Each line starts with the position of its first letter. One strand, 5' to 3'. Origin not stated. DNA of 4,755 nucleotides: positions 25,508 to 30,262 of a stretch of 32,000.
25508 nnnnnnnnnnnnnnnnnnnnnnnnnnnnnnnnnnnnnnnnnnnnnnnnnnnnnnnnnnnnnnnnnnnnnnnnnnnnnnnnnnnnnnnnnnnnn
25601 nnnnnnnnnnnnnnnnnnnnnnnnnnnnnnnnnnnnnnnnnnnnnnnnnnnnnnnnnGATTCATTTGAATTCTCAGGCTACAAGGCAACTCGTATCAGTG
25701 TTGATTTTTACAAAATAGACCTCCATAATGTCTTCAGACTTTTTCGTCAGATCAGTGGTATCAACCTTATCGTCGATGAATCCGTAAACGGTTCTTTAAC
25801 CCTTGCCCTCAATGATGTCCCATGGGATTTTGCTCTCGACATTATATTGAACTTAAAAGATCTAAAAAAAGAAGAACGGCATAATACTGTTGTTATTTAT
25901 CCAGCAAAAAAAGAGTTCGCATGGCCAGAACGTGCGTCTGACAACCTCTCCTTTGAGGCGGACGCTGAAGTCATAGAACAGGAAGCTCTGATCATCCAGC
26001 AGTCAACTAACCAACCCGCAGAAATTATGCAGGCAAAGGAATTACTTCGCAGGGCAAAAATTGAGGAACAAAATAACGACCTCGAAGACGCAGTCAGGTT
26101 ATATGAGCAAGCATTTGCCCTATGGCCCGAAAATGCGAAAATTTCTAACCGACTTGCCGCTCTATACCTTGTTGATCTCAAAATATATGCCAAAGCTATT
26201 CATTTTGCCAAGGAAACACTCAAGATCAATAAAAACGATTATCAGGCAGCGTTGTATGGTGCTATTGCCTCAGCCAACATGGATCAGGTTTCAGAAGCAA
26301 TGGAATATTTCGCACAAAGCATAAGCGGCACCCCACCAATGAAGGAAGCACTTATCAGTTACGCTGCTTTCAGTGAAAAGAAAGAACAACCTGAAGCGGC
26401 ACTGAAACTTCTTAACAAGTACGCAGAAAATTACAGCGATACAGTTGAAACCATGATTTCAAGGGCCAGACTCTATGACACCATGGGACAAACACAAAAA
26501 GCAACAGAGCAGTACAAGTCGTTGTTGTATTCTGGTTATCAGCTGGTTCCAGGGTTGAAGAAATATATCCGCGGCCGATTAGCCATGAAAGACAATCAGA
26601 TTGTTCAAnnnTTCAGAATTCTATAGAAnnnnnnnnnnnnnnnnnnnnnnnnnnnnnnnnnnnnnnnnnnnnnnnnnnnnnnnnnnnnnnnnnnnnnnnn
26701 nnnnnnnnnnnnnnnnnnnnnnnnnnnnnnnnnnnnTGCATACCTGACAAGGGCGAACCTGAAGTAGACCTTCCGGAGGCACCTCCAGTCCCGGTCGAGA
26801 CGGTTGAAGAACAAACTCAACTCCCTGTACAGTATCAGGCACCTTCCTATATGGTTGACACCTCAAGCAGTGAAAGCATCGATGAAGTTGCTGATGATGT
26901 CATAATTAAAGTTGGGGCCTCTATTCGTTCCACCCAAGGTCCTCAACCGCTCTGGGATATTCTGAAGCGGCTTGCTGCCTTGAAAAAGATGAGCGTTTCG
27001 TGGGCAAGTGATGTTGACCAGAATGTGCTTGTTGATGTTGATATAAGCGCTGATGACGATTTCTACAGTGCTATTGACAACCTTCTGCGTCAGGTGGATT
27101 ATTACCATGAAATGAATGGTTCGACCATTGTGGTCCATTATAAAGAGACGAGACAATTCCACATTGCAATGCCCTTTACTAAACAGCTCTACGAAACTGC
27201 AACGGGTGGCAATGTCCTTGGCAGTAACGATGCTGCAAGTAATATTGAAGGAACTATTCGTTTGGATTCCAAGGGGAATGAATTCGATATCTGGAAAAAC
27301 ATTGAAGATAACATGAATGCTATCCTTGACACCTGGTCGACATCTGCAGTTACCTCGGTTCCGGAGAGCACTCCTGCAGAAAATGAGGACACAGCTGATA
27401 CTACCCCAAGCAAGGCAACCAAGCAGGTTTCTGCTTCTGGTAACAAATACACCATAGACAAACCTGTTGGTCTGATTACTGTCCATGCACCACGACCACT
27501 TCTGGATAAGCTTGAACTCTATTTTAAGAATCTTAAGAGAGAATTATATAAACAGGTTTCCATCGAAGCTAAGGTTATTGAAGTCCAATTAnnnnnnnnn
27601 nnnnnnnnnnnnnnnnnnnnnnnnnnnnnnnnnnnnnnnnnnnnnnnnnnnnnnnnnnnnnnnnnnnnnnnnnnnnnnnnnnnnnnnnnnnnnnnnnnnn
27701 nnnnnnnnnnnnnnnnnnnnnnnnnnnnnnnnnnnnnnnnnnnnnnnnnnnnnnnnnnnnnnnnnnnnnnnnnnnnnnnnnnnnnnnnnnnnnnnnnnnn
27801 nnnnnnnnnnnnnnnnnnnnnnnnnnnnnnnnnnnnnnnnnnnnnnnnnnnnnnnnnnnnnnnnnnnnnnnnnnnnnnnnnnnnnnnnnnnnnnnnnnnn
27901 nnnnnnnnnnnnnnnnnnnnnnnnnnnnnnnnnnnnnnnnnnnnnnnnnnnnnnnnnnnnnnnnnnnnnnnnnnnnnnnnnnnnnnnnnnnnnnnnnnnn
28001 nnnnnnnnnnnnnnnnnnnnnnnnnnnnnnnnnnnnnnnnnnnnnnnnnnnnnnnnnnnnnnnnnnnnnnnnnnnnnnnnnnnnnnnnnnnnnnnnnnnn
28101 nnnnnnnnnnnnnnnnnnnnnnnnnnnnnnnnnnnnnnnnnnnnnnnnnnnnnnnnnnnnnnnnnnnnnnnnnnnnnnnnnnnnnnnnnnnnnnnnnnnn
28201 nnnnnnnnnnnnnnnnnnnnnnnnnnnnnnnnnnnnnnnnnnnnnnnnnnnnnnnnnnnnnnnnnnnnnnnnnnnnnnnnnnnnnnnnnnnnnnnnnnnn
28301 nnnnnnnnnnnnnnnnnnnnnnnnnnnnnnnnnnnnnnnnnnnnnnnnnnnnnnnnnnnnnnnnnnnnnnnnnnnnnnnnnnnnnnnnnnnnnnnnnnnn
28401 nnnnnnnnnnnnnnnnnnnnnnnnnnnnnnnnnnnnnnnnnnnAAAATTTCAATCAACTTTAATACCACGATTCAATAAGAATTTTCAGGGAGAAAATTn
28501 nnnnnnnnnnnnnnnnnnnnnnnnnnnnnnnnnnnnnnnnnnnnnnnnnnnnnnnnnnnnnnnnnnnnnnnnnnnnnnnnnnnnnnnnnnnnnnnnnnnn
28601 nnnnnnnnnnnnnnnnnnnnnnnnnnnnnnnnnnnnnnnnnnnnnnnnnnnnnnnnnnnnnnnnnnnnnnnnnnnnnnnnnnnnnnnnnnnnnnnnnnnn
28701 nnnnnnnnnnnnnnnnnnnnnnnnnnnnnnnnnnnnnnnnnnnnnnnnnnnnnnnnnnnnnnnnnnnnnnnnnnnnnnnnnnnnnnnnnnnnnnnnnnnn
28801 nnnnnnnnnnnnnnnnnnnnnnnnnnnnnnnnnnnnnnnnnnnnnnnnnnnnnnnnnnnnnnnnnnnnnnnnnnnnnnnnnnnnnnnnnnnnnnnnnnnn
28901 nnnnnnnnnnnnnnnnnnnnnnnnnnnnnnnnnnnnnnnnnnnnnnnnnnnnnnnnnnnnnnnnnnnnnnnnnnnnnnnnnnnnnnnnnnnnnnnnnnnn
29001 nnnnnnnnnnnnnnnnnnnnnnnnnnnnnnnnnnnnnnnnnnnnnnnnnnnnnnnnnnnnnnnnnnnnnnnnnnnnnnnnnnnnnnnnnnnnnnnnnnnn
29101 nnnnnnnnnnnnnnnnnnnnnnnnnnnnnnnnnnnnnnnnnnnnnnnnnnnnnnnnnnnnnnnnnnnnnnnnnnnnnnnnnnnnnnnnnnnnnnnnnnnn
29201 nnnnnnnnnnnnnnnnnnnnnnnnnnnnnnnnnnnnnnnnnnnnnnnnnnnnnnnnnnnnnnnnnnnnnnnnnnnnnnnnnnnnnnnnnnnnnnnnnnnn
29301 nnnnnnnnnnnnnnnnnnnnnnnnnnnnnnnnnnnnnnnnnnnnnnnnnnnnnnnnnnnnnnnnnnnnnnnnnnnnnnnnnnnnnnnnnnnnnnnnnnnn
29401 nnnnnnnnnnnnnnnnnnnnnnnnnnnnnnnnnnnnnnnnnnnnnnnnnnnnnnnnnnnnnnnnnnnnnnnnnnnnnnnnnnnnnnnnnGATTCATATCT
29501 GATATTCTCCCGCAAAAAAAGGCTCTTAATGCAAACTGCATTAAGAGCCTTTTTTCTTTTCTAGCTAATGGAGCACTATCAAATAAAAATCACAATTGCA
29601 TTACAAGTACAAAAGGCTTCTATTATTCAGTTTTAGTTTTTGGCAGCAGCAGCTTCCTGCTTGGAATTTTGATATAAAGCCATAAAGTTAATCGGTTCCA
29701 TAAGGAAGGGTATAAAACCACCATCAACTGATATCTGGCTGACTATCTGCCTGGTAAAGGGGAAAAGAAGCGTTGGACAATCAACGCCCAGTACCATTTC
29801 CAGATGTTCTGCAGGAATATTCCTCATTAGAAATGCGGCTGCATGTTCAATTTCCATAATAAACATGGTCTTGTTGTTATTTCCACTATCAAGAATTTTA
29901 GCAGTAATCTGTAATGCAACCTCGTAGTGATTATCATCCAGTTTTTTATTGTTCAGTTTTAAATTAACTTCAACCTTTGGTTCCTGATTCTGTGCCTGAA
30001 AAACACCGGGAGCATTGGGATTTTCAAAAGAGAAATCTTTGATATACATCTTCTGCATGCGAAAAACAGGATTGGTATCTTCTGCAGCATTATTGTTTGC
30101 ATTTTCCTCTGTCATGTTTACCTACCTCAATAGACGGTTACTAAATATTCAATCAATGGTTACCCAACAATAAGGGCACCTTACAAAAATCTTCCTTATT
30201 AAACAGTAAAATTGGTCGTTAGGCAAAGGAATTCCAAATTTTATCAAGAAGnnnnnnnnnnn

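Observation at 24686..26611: PilQ-like N-terminal module (2x AMIN + N0) detached from the barrel and fused to a TPR array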

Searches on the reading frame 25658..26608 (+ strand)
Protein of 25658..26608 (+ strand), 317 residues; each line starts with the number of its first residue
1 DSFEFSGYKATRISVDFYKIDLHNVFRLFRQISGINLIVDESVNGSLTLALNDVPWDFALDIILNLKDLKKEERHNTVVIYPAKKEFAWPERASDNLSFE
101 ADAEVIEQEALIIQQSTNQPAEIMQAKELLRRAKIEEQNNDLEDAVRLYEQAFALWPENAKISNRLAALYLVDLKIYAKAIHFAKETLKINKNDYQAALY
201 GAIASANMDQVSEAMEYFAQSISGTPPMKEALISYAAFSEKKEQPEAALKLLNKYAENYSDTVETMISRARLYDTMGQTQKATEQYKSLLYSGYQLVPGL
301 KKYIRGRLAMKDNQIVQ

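Call 68: find_related_loci(query=A5, collection=metagenome_contigs, flank=7000)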
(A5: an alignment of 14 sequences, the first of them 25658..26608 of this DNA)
Query A5 (317 aa) in metagenome_contigs; peptide patterns used: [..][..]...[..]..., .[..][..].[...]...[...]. (x = any residue, [..] = any of these).
522 stretches matched a pattern; 371 encode a relative of the query (tblastn E <= 1e-3); the best 80 are kept; 80 distinct loci.
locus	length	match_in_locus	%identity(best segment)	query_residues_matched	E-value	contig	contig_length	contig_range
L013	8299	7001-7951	99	1-317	0e+0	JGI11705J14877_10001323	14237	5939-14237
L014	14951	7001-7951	86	1-317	0e+0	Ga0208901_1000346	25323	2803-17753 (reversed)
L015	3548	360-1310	86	1-317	0e+0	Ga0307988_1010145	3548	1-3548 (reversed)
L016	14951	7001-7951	85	1-317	0e+0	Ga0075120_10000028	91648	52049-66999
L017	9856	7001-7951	83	1-317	2e-177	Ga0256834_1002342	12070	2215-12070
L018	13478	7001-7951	79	1-317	3e-174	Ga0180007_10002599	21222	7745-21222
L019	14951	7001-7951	75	1-317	2e-168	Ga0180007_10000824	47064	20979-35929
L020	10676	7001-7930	81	1-310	2e-166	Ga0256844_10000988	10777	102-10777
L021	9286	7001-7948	78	1-316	3e-165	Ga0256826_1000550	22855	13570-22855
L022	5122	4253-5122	85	1-290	3e-165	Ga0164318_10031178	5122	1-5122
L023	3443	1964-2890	79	1-309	1e-166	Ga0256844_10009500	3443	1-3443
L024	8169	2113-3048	69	3-314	1e-147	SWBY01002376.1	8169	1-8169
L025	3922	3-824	81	41-314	6e-145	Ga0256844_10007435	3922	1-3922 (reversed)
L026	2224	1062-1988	67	1-309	1e-149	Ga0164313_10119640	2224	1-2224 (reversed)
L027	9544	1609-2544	65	1-312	2e-138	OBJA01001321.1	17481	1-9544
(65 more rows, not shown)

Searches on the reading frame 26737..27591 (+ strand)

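Call 30: search_protein_families(library=pfam, proteins=[window:26737-27591:+], max_evalue=10)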
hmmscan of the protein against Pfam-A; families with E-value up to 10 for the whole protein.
seq(285 aa): 2 families
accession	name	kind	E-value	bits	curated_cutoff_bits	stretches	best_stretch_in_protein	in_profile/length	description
PF10671.14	TcpQ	-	0.0015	19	27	1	71-140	10-74/80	Toxin co-regulated pilus biosynthesis protein Q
PF25190.1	Tad5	-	0.12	13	27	1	92-129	49-81/123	Type I Thoeris inhibitor Tad5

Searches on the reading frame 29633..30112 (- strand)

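Call 19: search_protein_families(library=pfam, proteins=[window:29633-30112:-], max_evalue=0.001)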
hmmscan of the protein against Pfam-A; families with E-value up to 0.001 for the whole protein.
window:29633-30112:- (159 aa): 1 family
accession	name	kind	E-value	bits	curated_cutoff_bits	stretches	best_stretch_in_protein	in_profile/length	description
PF02556.19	SecB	-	1.1e-50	171.7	26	1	11-153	2-140/141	Preprotein translocase subunit SecB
